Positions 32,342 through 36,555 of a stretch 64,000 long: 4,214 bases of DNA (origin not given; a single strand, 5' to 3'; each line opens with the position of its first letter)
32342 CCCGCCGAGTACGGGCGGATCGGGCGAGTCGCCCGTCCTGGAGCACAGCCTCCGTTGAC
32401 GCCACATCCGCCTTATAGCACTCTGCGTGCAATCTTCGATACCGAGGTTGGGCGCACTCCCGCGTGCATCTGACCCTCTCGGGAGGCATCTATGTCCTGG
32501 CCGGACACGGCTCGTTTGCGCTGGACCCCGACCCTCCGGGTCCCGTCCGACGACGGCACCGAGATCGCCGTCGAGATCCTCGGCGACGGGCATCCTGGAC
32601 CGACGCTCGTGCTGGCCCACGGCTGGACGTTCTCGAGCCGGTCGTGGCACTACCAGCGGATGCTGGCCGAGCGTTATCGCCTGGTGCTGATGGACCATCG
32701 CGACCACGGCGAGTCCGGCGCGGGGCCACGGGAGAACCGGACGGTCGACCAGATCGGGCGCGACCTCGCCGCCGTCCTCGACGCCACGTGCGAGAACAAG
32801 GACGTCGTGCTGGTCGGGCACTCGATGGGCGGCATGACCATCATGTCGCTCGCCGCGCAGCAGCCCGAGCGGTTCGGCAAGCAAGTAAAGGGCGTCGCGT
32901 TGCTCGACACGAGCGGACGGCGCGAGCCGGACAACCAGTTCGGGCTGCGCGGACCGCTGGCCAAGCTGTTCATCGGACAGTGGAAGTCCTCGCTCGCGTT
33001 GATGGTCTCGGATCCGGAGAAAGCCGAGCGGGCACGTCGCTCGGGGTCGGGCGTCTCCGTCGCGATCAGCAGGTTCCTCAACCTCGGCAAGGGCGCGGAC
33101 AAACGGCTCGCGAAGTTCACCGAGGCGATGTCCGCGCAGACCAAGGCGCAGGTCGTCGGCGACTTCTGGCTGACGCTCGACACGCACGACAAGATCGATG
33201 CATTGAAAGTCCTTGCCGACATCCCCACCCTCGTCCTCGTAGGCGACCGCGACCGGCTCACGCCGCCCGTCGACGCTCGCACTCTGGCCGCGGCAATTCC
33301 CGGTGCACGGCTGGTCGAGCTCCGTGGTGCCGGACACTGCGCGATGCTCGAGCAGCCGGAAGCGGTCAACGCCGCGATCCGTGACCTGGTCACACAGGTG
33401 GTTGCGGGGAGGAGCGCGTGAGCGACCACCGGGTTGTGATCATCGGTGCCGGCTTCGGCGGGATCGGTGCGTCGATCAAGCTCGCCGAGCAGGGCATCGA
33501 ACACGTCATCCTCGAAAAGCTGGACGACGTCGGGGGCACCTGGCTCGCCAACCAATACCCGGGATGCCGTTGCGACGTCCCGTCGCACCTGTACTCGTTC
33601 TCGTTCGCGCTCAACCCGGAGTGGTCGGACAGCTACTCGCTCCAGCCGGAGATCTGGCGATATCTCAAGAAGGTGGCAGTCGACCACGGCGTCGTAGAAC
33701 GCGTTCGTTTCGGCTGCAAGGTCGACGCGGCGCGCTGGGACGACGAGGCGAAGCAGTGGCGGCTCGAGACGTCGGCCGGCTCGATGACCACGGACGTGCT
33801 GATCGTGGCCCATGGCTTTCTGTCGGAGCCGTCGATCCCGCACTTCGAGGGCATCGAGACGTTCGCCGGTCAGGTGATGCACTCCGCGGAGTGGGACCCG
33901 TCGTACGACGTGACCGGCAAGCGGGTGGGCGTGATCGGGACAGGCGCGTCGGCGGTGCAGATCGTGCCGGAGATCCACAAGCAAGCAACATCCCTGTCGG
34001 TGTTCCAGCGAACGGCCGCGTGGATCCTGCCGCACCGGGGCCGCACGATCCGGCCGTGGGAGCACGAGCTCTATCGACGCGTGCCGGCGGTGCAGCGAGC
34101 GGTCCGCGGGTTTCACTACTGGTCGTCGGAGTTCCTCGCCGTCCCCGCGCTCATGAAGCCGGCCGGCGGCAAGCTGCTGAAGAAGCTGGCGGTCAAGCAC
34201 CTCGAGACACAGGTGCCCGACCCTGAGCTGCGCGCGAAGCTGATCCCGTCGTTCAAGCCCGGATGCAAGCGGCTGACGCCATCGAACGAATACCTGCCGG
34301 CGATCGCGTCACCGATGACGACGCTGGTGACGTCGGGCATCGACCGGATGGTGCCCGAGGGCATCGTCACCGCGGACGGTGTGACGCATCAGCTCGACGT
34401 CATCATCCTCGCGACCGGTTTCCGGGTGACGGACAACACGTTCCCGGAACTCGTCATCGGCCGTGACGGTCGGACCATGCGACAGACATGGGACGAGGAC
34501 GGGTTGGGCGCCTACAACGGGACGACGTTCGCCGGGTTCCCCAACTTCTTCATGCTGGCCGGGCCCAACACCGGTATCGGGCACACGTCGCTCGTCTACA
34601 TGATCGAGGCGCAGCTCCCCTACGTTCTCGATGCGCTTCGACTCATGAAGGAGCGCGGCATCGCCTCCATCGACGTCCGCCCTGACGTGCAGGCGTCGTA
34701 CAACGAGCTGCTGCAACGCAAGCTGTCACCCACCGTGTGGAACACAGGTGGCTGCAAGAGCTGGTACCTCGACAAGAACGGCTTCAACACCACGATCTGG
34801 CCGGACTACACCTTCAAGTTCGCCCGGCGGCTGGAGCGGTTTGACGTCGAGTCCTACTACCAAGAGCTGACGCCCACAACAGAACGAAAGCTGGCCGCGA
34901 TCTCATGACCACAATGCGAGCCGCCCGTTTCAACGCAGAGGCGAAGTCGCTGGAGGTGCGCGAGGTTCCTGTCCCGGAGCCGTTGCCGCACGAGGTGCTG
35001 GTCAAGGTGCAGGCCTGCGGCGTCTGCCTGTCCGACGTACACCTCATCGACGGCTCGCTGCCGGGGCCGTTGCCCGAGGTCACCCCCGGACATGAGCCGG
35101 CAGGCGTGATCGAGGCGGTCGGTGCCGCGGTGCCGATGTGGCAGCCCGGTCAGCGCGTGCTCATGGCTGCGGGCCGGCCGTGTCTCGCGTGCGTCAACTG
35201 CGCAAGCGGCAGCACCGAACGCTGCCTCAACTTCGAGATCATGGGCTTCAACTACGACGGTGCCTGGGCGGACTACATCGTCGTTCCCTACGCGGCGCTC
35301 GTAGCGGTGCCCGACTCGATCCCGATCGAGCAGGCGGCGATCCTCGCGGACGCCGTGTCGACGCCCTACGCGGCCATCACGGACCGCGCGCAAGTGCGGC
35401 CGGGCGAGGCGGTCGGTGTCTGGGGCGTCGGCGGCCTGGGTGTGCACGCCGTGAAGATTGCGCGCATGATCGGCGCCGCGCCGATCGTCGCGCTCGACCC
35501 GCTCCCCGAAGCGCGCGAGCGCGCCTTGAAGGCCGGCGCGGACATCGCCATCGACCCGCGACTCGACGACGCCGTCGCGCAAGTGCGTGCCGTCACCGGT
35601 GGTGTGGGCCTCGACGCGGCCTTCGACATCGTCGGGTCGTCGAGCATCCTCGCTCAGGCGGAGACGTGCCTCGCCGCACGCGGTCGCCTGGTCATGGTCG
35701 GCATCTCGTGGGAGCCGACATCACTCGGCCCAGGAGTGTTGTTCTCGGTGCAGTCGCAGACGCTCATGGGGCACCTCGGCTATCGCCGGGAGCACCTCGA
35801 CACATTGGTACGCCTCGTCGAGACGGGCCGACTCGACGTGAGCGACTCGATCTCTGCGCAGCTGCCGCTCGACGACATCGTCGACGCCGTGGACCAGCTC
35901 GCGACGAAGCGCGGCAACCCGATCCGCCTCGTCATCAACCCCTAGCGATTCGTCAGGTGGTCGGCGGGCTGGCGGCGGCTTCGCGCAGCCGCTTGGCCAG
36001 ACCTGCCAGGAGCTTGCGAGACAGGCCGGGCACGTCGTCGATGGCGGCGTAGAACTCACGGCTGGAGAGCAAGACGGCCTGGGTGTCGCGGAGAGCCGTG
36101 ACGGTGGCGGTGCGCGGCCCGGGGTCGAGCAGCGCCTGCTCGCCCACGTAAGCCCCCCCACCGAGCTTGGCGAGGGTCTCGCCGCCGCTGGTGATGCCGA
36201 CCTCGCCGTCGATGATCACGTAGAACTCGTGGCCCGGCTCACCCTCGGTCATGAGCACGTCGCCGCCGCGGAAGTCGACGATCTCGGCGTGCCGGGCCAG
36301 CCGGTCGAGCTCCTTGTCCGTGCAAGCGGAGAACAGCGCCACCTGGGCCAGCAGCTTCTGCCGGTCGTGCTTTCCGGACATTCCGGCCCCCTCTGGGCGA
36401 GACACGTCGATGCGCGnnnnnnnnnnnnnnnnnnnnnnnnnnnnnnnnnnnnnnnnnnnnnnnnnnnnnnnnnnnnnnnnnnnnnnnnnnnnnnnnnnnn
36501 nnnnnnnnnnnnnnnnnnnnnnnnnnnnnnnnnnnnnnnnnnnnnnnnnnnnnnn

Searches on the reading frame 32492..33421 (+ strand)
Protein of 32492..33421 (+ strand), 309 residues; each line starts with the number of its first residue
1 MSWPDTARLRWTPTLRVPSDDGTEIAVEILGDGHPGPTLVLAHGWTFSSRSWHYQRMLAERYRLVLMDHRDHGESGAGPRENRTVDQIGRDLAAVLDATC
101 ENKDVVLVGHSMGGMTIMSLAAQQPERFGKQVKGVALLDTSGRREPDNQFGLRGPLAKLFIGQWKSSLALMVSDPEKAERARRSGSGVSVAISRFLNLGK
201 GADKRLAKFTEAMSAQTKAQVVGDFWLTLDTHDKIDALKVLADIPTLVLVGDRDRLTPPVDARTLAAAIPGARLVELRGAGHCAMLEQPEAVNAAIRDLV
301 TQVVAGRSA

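Call 21: search_protein_families(library=pfam, proteins=[window:32492-33421:+], max_evalue=0.00001)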
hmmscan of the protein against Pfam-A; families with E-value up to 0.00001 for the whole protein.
window:32492-33421:+ (309 aa): 7 families
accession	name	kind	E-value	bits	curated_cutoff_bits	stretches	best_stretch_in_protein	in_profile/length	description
PF12697.13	Abhydrolase_6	-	1.6e-27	98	26.3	1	39-295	1-217/217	Alpha/beta hydrolase family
PF00561.26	Abhydrolase_1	-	1.1e-25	91.2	25.8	1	37-289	1-245/245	alpha/beta hydrolase fold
PF12146.15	Hydrolase_4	-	2.3e-17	63.5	27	1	35-137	3-106/239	Serine aminopeptidase, S33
PF08386.16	Abhydrolase_4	-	9.3e-09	35.8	21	1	228-301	19-92/103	TAP-like protein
PF06821.19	Ser_hydrolase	-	4e-08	33.8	22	0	40-138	2-88/172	Serine hydrolase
PF00975.26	Thioesterase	-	1.1e-06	29.4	26.4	1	75-292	39-218/226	Thioesterase domain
PF00756.26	Esterase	-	1.7e-06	28.4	22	1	74-158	84-154/251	Putative esterase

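Call 66: search_protein_families(library=ncbifam, proteins=[window:32492-33421:+], max_evalue=1e-10)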
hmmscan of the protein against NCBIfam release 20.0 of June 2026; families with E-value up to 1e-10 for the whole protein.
window:32492-33421:+ (309 aa): 16 families
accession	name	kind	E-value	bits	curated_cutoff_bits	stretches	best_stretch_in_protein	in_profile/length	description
NF051488.1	bifunc_PcaDC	exception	6.4e-31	107.8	390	2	235-302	183-252/375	bifunctional 3-oxoadipate enol-lactonase/4-carboxymuconolactone decarboxylase PcaDC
TIGR02427.1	protocat_pcaD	equivalog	1.2e-30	106.7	255.85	2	229-299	180-249/251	3-oxoadipate enol-lactonase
NF051487.1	bifunc_PcaCD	exception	1.7e-24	86.7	430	2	230-301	342-412/413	bifunctional 4-carboxymuconolactone decarboxylase/3-oxoadipate enol-lactonase PcaCD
NF004514.1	PRK05855.1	equivalog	1.2e-20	73.7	455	1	17-118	4-106/578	SDR family oxidoreductase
NF011457.0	PRK14875.1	equivalog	2.8e-19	69.3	307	1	27-301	122-370/372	acetoin dehydrogenase dihydrolipoyllysine-residue acetyltransferase subunit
TIGR03056.1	bchO_mg_che_rel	equivalog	8.6e-19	67.6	172.55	1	34-125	25-117/278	alpha/beta fold hydrolase BchO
TIGR03695.1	menH_SHCHC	equivalog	8.2e-18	64.7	208.55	1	37-130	3-98/252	2-succinyl-6-hydroxy-2,4-cyclohexadiene-1-carboxylate synthase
TIGR01738.1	bioH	equivalog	1.2e-16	61.1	206.95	0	227-300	170-245/245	pimeloyl-ACP methyl ester esterase BioH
TIGR03611.1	RutD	equivalog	2.2e-16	60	238.5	0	36-132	13-109/258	pyrimidine utilization protein D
NF052610.1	macro_16_ester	equivalog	1.7e-15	57.1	420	1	19-297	7-277/281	alpha/beta fold macrolide esterase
NF007954.0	PRK10673.1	equivalog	6.3e-14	51.8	399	0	54-133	35-111/255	esterase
NF050089.1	i_nPHAscl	equivalog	2.4e-13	49.8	300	0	37-130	19-111/288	intracellular short-chain-length polyhydroxyalkanoate depolymerase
NF053683.1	esterase_mleBRB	exception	2.6e-11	43.7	585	0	21-128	9-119/280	BRB family alpha/beta fold macrolide esterase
NF058673.1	LipAdnlyCyLipJMY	equivalog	2.6e-11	42.9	800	0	14-151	9-149/449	bifunctional lipase/adenylate cyclase LipJ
NF045948.1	ProImpepThrmp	equivalog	2.7e-11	43.5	500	0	229-302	221-289/291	proline iminopeptidase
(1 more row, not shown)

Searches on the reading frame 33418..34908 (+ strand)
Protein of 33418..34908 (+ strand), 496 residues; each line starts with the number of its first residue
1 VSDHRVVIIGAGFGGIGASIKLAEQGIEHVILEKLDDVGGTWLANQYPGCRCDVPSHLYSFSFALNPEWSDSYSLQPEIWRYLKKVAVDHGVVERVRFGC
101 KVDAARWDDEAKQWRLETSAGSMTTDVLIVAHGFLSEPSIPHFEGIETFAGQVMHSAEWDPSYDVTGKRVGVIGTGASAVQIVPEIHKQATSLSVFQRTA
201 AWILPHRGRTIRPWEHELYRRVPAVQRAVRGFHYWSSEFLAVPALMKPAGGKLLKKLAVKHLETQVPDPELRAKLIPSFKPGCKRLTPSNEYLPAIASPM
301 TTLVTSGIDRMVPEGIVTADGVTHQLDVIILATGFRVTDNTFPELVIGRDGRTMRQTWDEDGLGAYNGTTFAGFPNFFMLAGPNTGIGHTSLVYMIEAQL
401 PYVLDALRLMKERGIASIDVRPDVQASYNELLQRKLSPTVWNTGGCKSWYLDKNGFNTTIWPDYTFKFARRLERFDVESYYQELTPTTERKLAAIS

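Call 21: search_protein_families(library=pfam, proteins=[window:33418-34908:+], max_evalue=0.00001)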
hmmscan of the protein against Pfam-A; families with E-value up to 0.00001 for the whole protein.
window:33418-34908:+ (496 aa): 6 families
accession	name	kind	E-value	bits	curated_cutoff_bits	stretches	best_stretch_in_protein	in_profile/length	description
PF00743.25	FMO-like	-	2.2e-21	76.3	22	1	4-224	2-240/532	Flavin-binding monooxygenase-like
PF13738.12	Pyr_redox_3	-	2.5e-17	63.5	30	1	7-217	1-216/305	Pyridine nucleotide-disulphide oxidoreductase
PF07992.20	Pyr_redox_2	-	3.6e-12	46.8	26.1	1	5-214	2-188/291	Pyridine nucleotide-disulphide oxidoreductase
PF13450.12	NAD_binding_8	-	4.9e-11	43.2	21.9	1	8-71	1-63/68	NAD(P)-binding Rossmann-like domain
PF13434.12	Lys_Orn_oxgnase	-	1.5e-07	31.3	21.3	1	91-194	107-215/339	L-lysine 6-monooxygenase/L-ornithine 5-monooxygenase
PF01266.30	DAO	-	1.3e-06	28.7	27.9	0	5-45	1-42/353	FAD dependent oxidoreductase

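Call 66: search_protein_families(library=ncbifam, proteins=[window:33418-34908:+], max_evalue=1e-10)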
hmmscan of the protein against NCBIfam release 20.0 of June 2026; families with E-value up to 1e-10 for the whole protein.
window:33418-34908:+ (496 aa): 4 families
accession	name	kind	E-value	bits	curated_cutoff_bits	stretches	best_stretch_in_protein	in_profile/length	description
NF045818.1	Neo-PentlctneDsynPtlE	equivalog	4.5e-56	190.2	1100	2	5-237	50-295/587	neopentalenolactone/pentalenolactone D synthase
NF040505.1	ArsO_flavin_mono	equivalog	4.9e-28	98.6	425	1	5-203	2-196/346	ArsO family NAD(P)H-dependent flavin-containing monooxygenase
NF058570.1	trimeth_mono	equivalog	2.2e-17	63.3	675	1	72-199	93-227/443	trimethylamine monooxygenase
TIGR04046.1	MSMEG_0569_nitr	hypoth_equivalog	1.4e-16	60.5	498.35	1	5-195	2-189/400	MSMEG_0569 family flavin-dependent oxidoreductase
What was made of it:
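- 32492..35945 (+): Divergent three-gene operon: alpha/beta hydrolase (32492-33421), type I Baeyer-Villiger/FMO-like monooxygenase (33418-34908), Zn alcohol dehydrogenase (34905-35945). Junctions are 4-nt overlaps. Pfam (call 21) and NCBIfam (call 66).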

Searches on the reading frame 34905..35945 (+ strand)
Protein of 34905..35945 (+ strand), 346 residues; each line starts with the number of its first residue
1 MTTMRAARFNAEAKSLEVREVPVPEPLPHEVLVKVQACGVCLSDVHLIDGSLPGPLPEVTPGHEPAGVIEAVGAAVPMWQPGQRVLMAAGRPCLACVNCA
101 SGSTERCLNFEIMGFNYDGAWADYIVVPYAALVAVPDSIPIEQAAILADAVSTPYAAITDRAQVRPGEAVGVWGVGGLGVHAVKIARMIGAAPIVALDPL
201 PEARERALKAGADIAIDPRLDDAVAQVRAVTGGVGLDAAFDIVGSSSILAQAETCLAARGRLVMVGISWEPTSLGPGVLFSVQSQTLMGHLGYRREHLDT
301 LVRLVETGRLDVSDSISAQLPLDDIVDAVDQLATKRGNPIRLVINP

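Call 21: search_protein_families(library=pfam, proteins=[window:34905-35945:+], max_evalue=0.00001)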
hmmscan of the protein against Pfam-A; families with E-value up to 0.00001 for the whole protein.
window:34905-35945:+ (346 aa): 3 families
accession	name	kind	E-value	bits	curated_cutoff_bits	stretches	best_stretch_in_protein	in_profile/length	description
PF08240.17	ADH_N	-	1.5e-27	96.3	23.5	1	28-137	2-104/104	Alcohol dehydrogenase GroES-like domain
PF00107.32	ADH_zinc_N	-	2.2e-25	89.5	31.8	1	177-306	1-128/129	Zinc-binding dehydrogenase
PF13602.12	ADH_zinc_N_2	-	3.6e-12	47.8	27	1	211-336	2-127/134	Zinc-binding dehydrogenase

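Call 66: search_protein_families(library=ncbifam, proteins=[window:34905-35945:+], max_evalue=1e-10)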
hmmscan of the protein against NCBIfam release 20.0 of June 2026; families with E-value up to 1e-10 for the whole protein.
window:34905-35945:+ (346 aa): 23 families
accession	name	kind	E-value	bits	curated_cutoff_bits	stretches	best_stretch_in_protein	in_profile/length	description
NF041097.1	keto_inos_dh_IolM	equivalog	7.3e-58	196.1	450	1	13-338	37-383/389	scyllo-inosose 3-dehydrogenase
TIGR03989.1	Rxyl_3153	subfamily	7.6e-54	183.4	440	2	115-344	135-368/370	NDMA-dependent alcohol dehydrogenase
TIGR00692.1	tdh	equivalog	1.2e-42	146.1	458.35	1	14-333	9-329/340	L-threonine 3-dehydrogenase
NF003808.0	PRK05396.1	equivalog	2.2e-42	145.2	380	1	4-334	1-330/341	L-threonine 3-dehydrogenase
NF010344.0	PRK13771.1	subfamily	1.8e-40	138.9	349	1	4-338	1-326/334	putative alcohol dehydrogenase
TIGR03451.1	mycoS_dep_FDH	equivalog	4.2e-39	134.4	512.9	1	12-344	10-356/358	S-(hydroxymethyl)mycothiol dehydrogenase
TIGR02818.1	adh_III_F_hyde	equivalog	8e-38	130.4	543.95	2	119-344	138-366/368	S-(hydroxymethyl)glutathione dehydrogenase/class III alcohol dehydrogenase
NF006940.0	PRK09422.1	equivalog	5.6e-37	127.5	344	1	4-308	1-301/338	alcohol dehydrogenase AdhP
TIGR03201.1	dearomat_had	equivalog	6.8e-36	124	338.65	1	14-333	9-337/349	6-hydroxycyclohex-1-ene-1-carbonyl-CoA dehydrogenase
NF007489.0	PRK10083.1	equivalog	1.2e-35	123.1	376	1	13-330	9-321/339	Zn-dependent oxidoreductase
TIGR03366.1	HpnZ_proposed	hypoth_equivalog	1.9e-35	122.6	328.1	1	26-324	3-314/315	putative phosphonate catabolism associated alcohol dehydrogenase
TIGR02824.1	quinone_pig3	subfamily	2.1e-34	119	296.8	1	111-267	84-239/325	putative NAD(P)H quinone oxidoreductase, PIG3 family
NF041172.1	AcrlCoa_red_Thmprot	equivalog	3.8e-34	118.1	500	1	4-335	1-324/334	acryloyl-CoA reductase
NF047908.1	AldhRedAhr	equivalog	2.3e-33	115.5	470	1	1-336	1-326/335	NADPH-dependent aldehyde reductase Ahr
TIGR02822.1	adh_fam_2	subfamily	2e-28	99.4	283.5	1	13-267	12-255/329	zinc-binding alcohol dehydrogenase family protein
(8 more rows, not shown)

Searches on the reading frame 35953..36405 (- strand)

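Call 21: search_protein_families(library=pfam, proteins=[window:35953-36405:-], max_evalue=0.00001)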
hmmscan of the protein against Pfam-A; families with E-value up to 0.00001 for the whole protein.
window:35953-36405:- (150 aa): 1 family
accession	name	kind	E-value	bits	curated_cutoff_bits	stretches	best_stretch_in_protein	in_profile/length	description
PF00027.35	cNMP_binding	-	1.5e-18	67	27.5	1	43-123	2-87/89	Cyclic nucleotide-binding domain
